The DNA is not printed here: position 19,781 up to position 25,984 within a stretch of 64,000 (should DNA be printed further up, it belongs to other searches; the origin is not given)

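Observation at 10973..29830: Giant 6.3k-residue anchored surface protein combining signalling, protease and glycoside-hydrolase modules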

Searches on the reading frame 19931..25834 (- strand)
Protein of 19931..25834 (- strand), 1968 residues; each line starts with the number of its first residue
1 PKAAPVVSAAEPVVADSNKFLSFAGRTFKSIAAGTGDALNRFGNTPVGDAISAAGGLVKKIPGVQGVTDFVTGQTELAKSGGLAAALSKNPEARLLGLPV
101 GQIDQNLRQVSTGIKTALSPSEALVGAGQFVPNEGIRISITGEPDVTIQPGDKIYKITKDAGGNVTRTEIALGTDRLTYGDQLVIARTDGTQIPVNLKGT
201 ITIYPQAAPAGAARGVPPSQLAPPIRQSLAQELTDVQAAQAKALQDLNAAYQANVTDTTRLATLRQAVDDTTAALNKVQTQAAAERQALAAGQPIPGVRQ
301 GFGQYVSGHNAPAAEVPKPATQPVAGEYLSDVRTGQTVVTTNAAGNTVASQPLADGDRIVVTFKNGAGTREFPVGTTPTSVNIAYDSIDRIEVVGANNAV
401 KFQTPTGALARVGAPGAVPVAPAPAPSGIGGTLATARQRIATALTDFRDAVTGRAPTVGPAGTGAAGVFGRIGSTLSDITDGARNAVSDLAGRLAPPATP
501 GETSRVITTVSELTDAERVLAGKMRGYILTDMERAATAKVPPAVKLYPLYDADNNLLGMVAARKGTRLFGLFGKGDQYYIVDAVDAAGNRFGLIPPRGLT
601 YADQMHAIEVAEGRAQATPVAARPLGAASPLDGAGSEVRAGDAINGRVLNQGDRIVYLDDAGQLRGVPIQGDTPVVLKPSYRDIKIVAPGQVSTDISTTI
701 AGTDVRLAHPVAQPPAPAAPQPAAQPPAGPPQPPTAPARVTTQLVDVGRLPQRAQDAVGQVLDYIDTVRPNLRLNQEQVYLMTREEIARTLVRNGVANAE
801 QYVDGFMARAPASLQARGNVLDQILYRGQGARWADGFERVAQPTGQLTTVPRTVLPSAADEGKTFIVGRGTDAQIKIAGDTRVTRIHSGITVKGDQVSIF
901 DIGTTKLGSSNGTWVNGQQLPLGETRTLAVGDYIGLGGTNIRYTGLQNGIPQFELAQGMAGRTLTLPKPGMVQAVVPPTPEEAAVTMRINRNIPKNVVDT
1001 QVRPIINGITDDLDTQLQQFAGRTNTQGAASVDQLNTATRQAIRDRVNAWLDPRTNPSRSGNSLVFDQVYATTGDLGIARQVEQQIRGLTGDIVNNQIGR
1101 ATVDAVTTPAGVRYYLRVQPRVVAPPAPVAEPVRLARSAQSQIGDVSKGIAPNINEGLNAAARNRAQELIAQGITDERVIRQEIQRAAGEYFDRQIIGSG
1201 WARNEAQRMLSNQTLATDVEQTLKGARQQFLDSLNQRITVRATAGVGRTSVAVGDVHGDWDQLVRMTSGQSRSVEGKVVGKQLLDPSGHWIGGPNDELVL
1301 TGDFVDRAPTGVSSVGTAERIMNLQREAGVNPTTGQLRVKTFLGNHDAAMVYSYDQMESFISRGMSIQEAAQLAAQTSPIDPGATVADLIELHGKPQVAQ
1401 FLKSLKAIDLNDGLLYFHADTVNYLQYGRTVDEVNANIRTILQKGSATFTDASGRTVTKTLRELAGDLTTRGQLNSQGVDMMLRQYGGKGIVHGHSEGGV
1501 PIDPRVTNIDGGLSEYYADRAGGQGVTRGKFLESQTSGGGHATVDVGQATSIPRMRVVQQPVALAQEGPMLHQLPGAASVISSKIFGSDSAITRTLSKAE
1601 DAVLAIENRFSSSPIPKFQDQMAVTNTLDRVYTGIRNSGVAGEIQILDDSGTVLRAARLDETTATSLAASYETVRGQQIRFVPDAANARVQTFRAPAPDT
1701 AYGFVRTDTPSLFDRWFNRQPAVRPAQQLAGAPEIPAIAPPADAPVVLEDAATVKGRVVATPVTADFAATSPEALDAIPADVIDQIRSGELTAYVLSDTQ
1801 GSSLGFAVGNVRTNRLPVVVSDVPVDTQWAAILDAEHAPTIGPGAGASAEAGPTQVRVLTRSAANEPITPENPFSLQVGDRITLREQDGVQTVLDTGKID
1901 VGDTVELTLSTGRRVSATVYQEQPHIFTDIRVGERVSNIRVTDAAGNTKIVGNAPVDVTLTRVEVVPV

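Call 92: search_dna_similar(query=window:19931-25834:-, collection=phages, mode=protein, max_evalue=0.01, max_rows=15)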
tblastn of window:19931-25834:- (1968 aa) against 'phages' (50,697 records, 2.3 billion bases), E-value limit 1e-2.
No match.
